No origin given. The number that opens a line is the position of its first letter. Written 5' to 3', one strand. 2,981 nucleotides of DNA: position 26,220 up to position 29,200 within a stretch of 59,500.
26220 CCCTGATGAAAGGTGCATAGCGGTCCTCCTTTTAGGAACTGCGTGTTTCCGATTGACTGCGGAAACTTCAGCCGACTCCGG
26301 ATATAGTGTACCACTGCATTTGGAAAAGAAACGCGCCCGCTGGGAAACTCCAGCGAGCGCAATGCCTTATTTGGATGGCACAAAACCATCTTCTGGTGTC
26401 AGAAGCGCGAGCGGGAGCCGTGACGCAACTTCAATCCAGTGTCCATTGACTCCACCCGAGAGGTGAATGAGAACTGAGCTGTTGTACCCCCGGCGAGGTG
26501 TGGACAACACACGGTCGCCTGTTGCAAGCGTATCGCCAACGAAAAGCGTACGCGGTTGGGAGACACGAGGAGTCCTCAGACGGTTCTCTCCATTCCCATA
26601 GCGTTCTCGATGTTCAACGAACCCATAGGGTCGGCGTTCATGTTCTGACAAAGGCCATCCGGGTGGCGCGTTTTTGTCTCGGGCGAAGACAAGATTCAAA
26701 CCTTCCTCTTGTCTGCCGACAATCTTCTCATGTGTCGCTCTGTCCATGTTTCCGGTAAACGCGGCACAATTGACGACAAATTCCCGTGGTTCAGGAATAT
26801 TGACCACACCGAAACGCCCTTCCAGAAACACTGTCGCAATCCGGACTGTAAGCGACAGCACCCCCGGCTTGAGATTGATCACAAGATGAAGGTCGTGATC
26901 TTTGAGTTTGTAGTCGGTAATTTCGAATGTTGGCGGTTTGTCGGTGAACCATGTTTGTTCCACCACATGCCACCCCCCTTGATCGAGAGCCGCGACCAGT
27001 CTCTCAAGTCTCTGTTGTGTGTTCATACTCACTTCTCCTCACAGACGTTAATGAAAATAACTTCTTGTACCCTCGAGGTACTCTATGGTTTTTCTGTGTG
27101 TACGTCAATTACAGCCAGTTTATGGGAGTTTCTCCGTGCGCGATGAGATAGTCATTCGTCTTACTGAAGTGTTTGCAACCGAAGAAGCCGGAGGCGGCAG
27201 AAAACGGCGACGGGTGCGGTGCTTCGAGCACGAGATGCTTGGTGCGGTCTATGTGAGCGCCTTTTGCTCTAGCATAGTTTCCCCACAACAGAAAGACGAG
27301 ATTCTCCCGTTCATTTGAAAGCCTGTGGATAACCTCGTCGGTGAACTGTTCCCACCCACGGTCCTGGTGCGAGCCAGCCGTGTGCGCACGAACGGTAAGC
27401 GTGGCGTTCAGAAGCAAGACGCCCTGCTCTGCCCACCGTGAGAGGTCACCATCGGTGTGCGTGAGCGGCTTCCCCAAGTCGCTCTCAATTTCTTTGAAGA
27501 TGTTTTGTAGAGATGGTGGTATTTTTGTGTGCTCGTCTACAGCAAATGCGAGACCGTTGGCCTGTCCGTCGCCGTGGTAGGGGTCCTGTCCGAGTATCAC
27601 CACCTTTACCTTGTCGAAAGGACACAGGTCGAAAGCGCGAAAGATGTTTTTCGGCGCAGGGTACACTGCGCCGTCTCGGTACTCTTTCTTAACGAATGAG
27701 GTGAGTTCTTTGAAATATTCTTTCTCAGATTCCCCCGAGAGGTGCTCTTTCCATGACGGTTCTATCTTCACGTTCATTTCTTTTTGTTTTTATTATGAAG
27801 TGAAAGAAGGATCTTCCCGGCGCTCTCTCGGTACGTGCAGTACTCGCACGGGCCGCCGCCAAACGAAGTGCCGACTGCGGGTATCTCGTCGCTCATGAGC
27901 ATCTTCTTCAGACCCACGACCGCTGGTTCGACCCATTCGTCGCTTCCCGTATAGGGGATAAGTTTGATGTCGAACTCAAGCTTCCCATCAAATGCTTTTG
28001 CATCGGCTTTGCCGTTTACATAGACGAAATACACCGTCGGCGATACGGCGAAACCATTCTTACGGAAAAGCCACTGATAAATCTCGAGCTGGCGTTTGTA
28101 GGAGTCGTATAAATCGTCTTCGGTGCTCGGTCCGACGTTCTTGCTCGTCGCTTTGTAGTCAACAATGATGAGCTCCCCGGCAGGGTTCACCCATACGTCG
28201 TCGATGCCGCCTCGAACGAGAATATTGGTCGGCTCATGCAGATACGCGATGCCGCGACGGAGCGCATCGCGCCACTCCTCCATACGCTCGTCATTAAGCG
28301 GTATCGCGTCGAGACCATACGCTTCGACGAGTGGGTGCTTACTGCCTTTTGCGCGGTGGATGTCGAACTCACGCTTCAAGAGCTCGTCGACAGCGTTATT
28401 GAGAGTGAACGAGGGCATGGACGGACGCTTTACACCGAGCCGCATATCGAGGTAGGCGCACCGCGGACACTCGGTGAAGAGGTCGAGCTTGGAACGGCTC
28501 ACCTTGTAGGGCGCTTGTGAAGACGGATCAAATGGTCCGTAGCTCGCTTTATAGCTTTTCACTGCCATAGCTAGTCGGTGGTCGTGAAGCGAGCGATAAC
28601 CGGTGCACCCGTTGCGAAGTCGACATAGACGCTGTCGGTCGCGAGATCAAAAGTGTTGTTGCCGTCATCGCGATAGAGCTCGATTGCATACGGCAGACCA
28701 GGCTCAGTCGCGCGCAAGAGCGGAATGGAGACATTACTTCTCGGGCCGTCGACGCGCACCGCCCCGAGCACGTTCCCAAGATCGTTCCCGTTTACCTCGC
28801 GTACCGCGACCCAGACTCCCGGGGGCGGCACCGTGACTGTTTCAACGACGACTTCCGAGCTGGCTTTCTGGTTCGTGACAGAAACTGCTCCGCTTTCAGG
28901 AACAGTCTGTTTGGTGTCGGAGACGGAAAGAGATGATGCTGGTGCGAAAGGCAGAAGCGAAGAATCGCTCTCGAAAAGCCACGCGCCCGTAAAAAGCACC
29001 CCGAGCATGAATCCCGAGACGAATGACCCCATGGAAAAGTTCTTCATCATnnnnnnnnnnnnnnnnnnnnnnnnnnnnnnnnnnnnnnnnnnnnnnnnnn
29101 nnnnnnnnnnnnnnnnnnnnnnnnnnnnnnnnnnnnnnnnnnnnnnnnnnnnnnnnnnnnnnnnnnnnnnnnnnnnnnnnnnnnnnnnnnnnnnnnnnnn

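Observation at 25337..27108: AT-richer three-gene accessory cluster: a 221-aa orphan followed by two tandem paralog cassettes (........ family)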

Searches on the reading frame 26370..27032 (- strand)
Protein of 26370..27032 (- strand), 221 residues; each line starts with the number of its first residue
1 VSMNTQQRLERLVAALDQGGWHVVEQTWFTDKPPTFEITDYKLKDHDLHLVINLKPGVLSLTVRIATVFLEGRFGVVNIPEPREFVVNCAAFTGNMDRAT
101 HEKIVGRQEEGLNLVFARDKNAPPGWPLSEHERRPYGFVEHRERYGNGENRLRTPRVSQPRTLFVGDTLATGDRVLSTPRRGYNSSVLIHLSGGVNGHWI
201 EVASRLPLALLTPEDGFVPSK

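Call 5: search_protein_families(library=pfam, proteins=[window:26370-27032:-], max_evalue=1)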
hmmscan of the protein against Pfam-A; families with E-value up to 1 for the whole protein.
window:26370-27032:- (221 aa): 0 families

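Call 7: search_protein_families(library=ncbifam, proteins=[window:26370-27032:-], max_evalue=1)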
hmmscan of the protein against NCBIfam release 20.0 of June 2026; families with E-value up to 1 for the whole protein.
window:26370-27032:- (221 aa): 0 families

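Call 8: search_protein_families(library=padloc, proteins=[window:26370-27032:-], max_evalue=1)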
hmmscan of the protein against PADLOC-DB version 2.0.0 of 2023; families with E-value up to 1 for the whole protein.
window:26370-27032:- (221 aa): 0 families

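Call 9: search_protein_families(library=phrogs, proteins=[window:26370-27032:-], max_evalue=1)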
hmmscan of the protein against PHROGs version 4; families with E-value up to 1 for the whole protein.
window:26370-27032:- (221 aa): 0 families

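Call 14: find_homologous_proteins(query=window:26370-27032:-)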
Query window:26370-27032:- (221 aa): 10 proteins with E <= 0.001 among 588 candidates.
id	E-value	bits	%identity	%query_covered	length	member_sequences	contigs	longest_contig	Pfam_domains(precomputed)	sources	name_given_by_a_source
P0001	1.4e-146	504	100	99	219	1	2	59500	-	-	-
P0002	1.2e-46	177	47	93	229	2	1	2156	-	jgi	-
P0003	2.4e-46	176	47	92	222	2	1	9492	-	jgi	jgi:hypothetical protein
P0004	4.4e-46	175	47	95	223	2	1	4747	-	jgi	jgi:hypothetical protein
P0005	2.8e-38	149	45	94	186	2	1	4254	-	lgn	-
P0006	4.2e-35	139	41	93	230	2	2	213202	-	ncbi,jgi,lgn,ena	ncbi:MAG: hypothetical protein WC798_01215 [Candidatus Paceibacterota bacterium]|jgi:hypothetical pr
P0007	4.0e-26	110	71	36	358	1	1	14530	-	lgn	-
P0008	5.4e-24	103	60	38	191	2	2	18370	-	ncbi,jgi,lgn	jgi:hypothetical protein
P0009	1.9e-22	98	62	37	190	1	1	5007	-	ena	-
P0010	2.2e-14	71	48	39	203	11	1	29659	-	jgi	-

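Call 34: search_protein_families(library=pfam, alignment_id=A3, max_evalue=0.1)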
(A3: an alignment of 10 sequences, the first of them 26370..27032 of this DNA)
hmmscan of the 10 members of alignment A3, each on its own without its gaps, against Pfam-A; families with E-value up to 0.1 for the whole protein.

A. member 1, window:26370-27032:- (221 aa): 0 families

B. families by the number of members that match (of 10 scanned): 1 family
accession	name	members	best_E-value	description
PF21506.2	Knl-2-like_dom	1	0.09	Kinetochore null protein 2-like domain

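Call 35: find_homologous_proteins(query=A3, max_evalue=0.001)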
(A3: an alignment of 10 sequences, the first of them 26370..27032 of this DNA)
Query A3 (10 sequences) (221 aa, profile of the alignment): 82 proteins with E <= 0.001 among 8000 candidates.
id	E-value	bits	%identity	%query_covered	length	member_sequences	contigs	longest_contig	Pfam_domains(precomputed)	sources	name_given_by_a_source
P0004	4.1e-81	290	47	95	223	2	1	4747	-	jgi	jgi:hypothetical protein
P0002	7.7e-79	282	47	93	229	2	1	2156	-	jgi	-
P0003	5.7e-77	276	47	92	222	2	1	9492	-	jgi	jgi:hypothetical protein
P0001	9.0e-77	276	100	99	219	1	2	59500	-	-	-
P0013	3.4e-70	254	45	95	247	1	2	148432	-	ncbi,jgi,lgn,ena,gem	ncbi:MAG: hypothetical protein WCS97_00140 [Candidatus Paceibacterota bacterium]|jgi:hypothetical pr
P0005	2.5e-69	251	45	94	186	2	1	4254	-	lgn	-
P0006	2.3e-68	248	41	93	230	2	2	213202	-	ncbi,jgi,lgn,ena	ncbi:MAG: hypothetical protein WC798_01215 [Candidatus Paceibacterota bacterium]|jgi:hypothetical pr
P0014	3.8e-63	231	44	97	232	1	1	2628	-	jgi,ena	-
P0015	8.2e-62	227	48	92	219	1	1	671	-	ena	-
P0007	3.3e-54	202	71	36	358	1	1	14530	-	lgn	-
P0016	2.1e-53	199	52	42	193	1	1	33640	-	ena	-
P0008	6.5e-49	185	60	38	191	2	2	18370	-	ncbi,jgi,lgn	jgi:hypothetical protein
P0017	1.6e-47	180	68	36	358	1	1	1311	-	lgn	-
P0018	2.9e-47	179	69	37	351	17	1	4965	-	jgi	-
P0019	3.5e-47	179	61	42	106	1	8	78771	-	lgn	-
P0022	5.8e-46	175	59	44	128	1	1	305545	-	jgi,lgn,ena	-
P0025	1.0e-45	174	61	42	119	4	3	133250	-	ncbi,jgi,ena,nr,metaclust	ncbi:MAG: hypothetical protein A2939_04280 [Parcubacteria group bacterium RIFCSPLOWO2_01_FULL_48_18]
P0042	1.3e-39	154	60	37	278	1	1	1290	PF03473.24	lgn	-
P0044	3.9e-39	153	58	38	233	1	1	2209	-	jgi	jgi:hypothetical protein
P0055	2.8e-36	143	45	58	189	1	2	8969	-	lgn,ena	-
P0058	7.6e-36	142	55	37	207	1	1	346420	-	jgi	jgi:hypothetical protein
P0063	1.3e-31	128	54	34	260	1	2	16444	-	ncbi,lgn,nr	ncbi:MAG: hypothetical protein NTV02_00030 [Candidatus Zambryskibacteria bacterium]|nr:hypothetical 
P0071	5.9e-28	116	48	39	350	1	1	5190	-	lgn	-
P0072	3.5e-27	114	56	36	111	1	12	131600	-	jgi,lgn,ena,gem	jgi:hypothetical protein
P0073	1.6e-25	108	40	56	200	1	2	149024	-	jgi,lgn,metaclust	jgi:hypothetical protein|metaclust:\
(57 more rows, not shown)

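Call 52: predict_structure(alignment_id=A4)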
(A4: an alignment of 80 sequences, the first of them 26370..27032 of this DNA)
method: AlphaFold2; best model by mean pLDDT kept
length: 221 residues; sequences in the alignment: 80
mean_pLDDT: 84.1   pTM: 0.72
mean pLDDT of the five models: 84.1, 83.5, 83.3, 83.3, 82.7
residues with pLDDT >= 90: 75; 70-90: 116; 50-70: 25; < 50: 5
segments of 3 or more residues with pLDDT < 50: 73-77
pLDDT, mean of each block of 10 residues (from residue 1): 82 85 73 80 85 76 80 51 82 79 76 85 86 88 95 98 96 95 92 90 97 82 58
secondary structure, 60 per line:
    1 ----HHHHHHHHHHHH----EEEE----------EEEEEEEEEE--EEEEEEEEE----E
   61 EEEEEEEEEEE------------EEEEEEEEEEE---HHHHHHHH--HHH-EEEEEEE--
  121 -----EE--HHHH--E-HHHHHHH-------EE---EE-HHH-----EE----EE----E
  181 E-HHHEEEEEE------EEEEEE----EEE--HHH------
elements in order: H5-16 E21-24 E35-44 E47-55 E60-71 E84-94 H98-105 E112-118 H130-133 H138-144 E186-191 E198-203 E208-210

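Call 57: fold_search(model_id=the predicted structure, library=pdb)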
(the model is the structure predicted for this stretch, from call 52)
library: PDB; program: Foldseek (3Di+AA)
matches with E <= 10: 443; with E <= 0.001: 0
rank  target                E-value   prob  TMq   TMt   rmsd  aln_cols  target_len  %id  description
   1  5gl6_A                2.4e-01  0.11  0.15  0.19  18.2       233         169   10  Msmeg rimP (released 2017-07-12)
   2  1o7l_C                2.8e-01  0.11  0.15  0.13  17.0       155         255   13  Molybdate-activated form of ModE from Escherichia coli (released 2003-02-20)
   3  1o7l_D                3.7e-01  0.08  0.11  0.10  15.5       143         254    9  Molybdate-activated form of ModE from Escherichia coli (released 2003-02-20)
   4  6elz_A                3.9e-01  0.06  0.15  0.16  19.4       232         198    9  State E (TAP-Flag-Ytm1 E80A) - Visualizing the assembly pathway of nucleolar pre-60S ribosomes (released 2017-12-27)
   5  4iuq_A                4.3e-01  0.09  0.16  0.24  16.4       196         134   12  crystal structure of SHH1 SAWADEE domain (released 2013-05-01)
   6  8put_F                4.8e-01  0.80  0.19  0.31   4.2        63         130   13  IF5A in complex with Deoxyhypusine synthase (released 2024-07-03)
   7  4iup_B                5.7e-01  0.06  0.14  0.19  16.7       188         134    8  crystal structure of Se-substituted arabidopsis thaliana SHH1 SAWADEE domain L200M/L218M mutant (released 2013-05-01)
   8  2yyz                  5.7e-01  0.04  0.09  0.06  16.4       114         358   18  Crystal structure of Sugar ABC transporter, ATP-binding protein (released 2007-11-06)
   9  2lc7_MODEL_1_A        6.8e-01  0.07  0.11  0.19  12.8       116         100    9  Solution structure of the isolated Par-6 PDZ domain (released 2011-11-30)
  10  4iuu_A                7.1e-01  0.05  0.14  0.20  16.3       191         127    7  Crystal structure of SHH1 SAWADEE domain in complex with H3K9me1 peptide (released 2013-05-01)
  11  7ufr_A                7.1e-01  0.05  0.17  0.05  18.4       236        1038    9  Cryo-EM Structure of Bl_Man38A at 2.7 A (released 2022-11-16)
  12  7unc_Z                8.0e-01  0.06  0.17  0.14  15.2       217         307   11  Pol II-DSIF-SPT6-PAF1c-TFIIS complex with rewrapped nucleosome (released 2022-10-19)
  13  1npp_B                8.0e-01  0.03  0.15  0.14  21.5       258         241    8  CRYSTAL STRUCTURE OF AQUIFEX AEOLICUS NUSG IN P2(1) (released 2003-03-11)
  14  3pbp_J                8.0e-01  0.03  0.11  0.06  17.3       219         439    6  Structure of the yeast heterotrimeric Nup82-Nup159-Nup116 nucleoporin complex (released 2011-10-26)
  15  1pm1                  8.4e-01  0.07  0.17  0.19  13.3       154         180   11  Crystal structure of nitrophorin 2 L122V/L132V mutant complex with imidazole (released 2004-06-22)
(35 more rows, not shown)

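Call 71: search_solved_structures(query=A7, max_evalue=10, show_alignments=2)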
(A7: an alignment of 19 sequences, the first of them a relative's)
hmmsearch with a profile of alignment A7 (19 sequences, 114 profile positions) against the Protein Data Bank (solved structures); distinct sequences matched with E-value up to 10: 2.
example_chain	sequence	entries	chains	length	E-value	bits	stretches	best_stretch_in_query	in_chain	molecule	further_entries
4azo_A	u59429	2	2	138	1.5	11.6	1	13-48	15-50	FATTY ACID-BINDING PROTEIN, EPIDERMAL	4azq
4azp_A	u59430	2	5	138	1.5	11.6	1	13-48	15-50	FATTY ACID-BINDING PROTEIN, EPIDERMAL | Fatty acid-binding protein 5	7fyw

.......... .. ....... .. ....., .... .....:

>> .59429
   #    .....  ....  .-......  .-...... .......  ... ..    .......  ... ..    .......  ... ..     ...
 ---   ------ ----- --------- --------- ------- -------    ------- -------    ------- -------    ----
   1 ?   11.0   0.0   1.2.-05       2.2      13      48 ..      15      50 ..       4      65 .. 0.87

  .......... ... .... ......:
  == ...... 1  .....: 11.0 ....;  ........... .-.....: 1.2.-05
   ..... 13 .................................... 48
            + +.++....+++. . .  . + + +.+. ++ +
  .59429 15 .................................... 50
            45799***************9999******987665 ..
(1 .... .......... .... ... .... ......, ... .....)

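Call 83: find_encoding_contigs(protein=P0025, flank=5000, max_places=3)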
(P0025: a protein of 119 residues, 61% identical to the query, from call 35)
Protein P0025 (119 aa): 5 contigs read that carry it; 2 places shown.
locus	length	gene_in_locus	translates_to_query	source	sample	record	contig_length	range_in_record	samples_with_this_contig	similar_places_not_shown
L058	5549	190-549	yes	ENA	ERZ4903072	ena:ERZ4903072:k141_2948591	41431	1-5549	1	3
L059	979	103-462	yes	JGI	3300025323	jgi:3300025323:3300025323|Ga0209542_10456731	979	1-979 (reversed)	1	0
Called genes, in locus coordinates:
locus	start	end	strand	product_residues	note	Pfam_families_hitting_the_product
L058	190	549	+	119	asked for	-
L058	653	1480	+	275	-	PF06550:SPP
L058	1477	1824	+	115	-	-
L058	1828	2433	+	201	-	PF02397:Bac_transf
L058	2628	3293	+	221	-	-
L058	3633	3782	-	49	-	-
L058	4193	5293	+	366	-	PF13439:Glyco_transf_4, PF20706:GT4-conflict, PF00534:Glycos_transf_1, PF13692:Glyco_trans_1_4, PF13524:Glyco_trans_1_2 (weak)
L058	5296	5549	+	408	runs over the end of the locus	PF13439:Glyco_transf_4, PF13579:Glyco_trans_4_4 (weak), PF20706:GT4-conflict (weak), PF00534:Glycos_transf_1, PF13692:Glyco_trans_1_4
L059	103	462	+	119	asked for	-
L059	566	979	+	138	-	?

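Call 84: find_encoding_contigs(protein=P0022, flank=5000, max_places=2)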
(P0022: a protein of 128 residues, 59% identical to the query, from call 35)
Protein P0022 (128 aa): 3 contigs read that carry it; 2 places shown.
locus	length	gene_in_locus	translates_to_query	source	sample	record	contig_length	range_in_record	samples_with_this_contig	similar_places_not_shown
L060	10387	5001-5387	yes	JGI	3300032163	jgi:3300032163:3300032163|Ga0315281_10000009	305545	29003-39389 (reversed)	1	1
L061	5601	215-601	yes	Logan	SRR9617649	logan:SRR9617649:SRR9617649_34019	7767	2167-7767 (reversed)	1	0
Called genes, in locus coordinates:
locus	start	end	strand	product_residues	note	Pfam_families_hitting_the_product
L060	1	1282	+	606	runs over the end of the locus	PF01807:Zn_ribbon_DnaG, PF08275:DNAG_N, PF01751:Toprim, PF13662:Toprim_4, PF13155:Toprim_2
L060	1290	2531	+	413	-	PF03979:Sigma70_r1_1, PF00140:Sigma70_r1_2, PF04542:Sigma70_r2, PF04539:Sigma70_r3, PF04545:Sigma70_r4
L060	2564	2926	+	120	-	PF05635:23S_rRNA_IVP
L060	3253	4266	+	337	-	-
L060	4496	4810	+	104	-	-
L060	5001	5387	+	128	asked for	-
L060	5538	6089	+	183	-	PF03703:bPH_2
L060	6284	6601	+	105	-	PF09685:MamF_MmsF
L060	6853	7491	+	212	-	PF14360:PAP2_C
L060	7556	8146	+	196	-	PF04542:Sigma70_r2, PF08281:Sigma70_r4_2, PF04545:Sigma70_r4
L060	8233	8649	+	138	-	-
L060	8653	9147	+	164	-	-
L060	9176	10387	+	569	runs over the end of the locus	PF25919:BSH_CusB (faint), PF25954:Beta-barrel_RND_2 (faint), PF00364:Biotin_lipoyl (faint), PF25917:BSH_RND, PF25881:HH_YBHG (faint), PF25990:Beta-barrel_YknX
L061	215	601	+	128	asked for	-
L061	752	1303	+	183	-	PF03703:bPH_2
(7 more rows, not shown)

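Call 85: find_encoding_contigs(protein=P0072, flank=5000, max_places=2)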
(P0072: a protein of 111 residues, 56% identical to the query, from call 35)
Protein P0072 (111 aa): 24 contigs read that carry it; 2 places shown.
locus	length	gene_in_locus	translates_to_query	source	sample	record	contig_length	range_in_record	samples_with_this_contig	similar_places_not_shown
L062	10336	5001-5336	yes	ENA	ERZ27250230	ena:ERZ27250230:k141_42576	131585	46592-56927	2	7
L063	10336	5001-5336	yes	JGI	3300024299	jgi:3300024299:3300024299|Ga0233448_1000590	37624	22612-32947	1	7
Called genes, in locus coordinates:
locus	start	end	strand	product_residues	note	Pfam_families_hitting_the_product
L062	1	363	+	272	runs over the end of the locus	PF01145:Band_7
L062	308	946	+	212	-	PF01863:YgjP-like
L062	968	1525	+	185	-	-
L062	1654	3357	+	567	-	PF00270:DEAD, PF04851:ResIII (faint), PF00271:Helicase_C, PF28538:Helicase_helical, PF03880:DbpA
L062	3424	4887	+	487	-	PF00005:ABC_tran, PF02463:SMC_N (faint), PF03193:RsgA_GTPase (faint), PF13401:AAA_22 (faint), PF13555:AAA_29 (faint), PF20720:nSTAND3 (faint), PF13304:AAA_21 (weak), PF00005:ABC_tran, +3 more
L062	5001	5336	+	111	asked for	-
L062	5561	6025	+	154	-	-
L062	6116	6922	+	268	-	PF07505:DUF5131, PF04055:Radical_SAM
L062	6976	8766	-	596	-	PF00009:GTP_EFTU, PF01926:MMR_HSR1 (weak), PF22042:EF-G_D2, PF03144:GTP_EFTU_D2, PF00679:EFG_C, PF21018:BipA_C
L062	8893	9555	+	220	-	PF01966:HD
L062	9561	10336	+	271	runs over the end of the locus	PF01149:Fapy_DNA_glyco, PF06831:H2TH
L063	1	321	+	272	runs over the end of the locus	PF01145:Band_7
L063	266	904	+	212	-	PF01863:YgjP-like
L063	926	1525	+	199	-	-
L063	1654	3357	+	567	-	PF00270:DEAD, PF04851:ResIII (faint), PF00271:Helicase_C, PF28538:Helicase_helical, PF03880:DbpA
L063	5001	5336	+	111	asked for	-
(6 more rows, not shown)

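Call 93: search_solved_structures(query=P0007, max_evalue=1)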
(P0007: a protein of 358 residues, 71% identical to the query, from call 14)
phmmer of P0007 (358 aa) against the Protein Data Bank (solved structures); distinct sequences matched with E-value up to 1: 0.

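Call 94: search_protein_families(library=pfam, proteins=[P0042, P0063, P0044, P0071, P0058, P0016, P0055, P0073], max_evalue=0.01)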
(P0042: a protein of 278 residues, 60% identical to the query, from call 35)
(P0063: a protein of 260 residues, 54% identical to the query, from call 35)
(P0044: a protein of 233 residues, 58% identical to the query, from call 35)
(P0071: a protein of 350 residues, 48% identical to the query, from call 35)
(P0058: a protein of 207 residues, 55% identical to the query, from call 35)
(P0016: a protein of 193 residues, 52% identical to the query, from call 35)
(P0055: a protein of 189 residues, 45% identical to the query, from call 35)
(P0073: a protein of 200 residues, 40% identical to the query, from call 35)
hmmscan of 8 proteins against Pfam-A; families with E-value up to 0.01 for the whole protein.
P0042 (278 aa): 1 family
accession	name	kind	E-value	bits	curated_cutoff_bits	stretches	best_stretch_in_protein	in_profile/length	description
PF03473.23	MOSC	-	1.7e-11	44.6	22.7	1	160-275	6-119/120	MOSC domain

P0063 (260 aa): 0 families

P0044 (233 aa): 0 families

P0071 (350 aa): 0 families

P0058 (207 aa): 0 families

P0016 (193 aa): 0 families

P0055 (189 aa): 0 families

P0073 (200 aa): 0 families

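Call 98: search_dna_similar(query=window:26370-27032:-, collection=phages, mode=protein, max_evalue=1, max_rows=5)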
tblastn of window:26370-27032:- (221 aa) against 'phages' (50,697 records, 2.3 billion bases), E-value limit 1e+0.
No match.

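Call 100: find_related_loci(query=A7, collection=viral_contigs, flank=5000)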
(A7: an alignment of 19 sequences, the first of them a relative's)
Query A7 (106 aa) in viral_contigs; peptide patterns used: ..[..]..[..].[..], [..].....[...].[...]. (x = any residue, [..] = any of these).
74 stretches matched a pattern, but none encodes a relative of the query by tblastn (E <= 1e-3).

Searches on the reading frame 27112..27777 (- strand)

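Call 5: search_protein_families(library=pfam, proteins=[window:27112-27777:-], max_evalue=1)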
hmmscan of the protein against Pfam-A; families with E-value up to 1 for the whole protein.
window:27112-27777:- (222 aa): 1 family
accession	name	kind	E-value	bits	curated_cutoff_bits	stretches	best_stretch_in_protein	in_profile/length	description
PF03167.25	UDG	-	5.4e-17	62.6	24.3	1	50-211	2-140/141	Uracil DNA glycosylase superfamily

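Call 7: search_protein_families(library=ncbifam, proteins=[window:27112-27777:-], max_evalue=1)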
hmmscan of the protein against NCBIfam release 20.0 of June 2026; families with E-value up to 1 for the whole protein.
window:27112-27777:- (222 aa): 6 families
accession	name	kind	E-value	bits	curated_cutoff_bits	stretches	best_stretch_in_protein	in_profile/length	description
NF003589.0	PRK05254.1-2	equivalog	1.5e-97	325.7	223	1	2-221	4-223/227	uracil-DNA glycosylase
NF003592.0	PRK05254.1-5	equivalog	3.6e-96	321.3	162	1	2-221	2-220/225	uracil-DNA glycosylase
TIGR00628.1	ung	equivalog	9.8e-85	283.7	185.75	1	7-215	2-209/210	uracil-DNA glycosylase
NF003591.1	PRK05254.1-4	equivalog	1.4e-82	276.3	237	1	6-212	2-207/208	uracil-DNA glycosylase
NF003588.0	PRK05254.1-1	equivalog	7.6e-66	221.9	143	1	3-221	8-222/225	uracil-DNA glycosylase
NF002345.0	PRK01305.2-2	equivalog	0.019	15.1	246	1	12-54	95-137/230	arginyltransferase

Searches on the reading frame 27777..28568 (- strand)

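Call 5: search_protein_families(library=pfam, proteins=[window:27777-28568:-], max_evalue=1)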
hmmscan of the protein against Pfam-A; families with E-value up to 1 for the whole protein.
window:27777-28568:- (264 aa): 1 family
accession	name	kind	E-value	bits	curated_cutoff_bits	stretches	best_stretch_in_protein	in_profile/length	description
PF12705.13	PDDEXK_1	-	1.7e-12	48.3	22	1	23-248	2-244/247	PD-(D/E)XK nuclease superfamily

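Call 7: search_protein_families(library=ncbifam, proteins=[window:27777-28568:-], max_evalue=1)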
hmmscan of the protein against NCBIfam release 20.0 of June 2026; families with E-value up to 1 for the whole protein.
window:27777-28568:- (264 aa): 3 families
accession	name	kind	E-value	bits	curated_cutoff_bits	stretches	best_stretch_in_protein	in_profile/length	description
TIGR00372.1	cas4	equivalog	1.2e-06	28.5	65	1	121-247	70-175/180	CRISPR-associated protein Cas4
TIGR02784.1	addA_alphas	equivalog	0.00012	20.5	860.75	1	113-169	1062-1115/1138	double-strand break repair helicase AddA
TIGR02785.1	addA_Gpos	equivalog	0.0053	14.6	707.65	1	114-165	1155-1207/1234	helicase-exonuclease AddAB subunit AddA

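Call 8: search_protein_families(library=padloc, proteins=[window:27777-28568:-], max_evalue=1)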
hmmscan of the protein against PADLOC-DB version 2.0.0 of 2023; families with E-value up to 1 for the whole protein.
window:27777-28568:- (264 aa): 6 families
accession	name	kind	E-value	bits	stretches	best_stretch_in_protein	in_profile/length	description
PDLC00943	Cas4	-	3.2e-07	28.5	1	121-247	70-175/180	CRISPR-associated protein Cas4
PDLC01250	Cas4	-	5e-07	28.2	1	31-247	9-164/168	"CAS-I,CAS-II,CAS-III,CAS-IV,CAS-V,CAS-VI; acquisition_associated"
PDLC01447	Cas4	-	2.9e-06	25.9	1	22-248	4-155/161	"CAS-I,CAS-II,CAS-III,CAS-IV,CAS-V,CAS-VI; acquisition_associated"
PDLC02087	Cas4b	-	3.4e-06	25.3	1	93-188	44-138/189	-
PDLC00944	Cas4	-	1.9e-05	23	1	118-248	66-174/177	Cas4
PDLC02085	Cas4a2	-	0.0039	15.6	1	134-248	72-159/166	-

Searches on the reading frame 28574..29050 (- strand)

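Call 5: search_protein_families(library=pfam, proteins=[window:28574-29050:-], max_evalue=1)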
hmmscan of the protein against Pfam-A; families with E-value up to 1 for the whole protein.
window:28574-29050:- (159 aa): 1 family
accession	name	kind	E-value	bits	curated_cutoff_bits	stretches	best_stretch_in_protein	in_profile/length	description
PF23951.1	DUF7282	-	3.4e-09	37.3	27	1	55-156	2-110/112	Domain of unknown function (DUF7282)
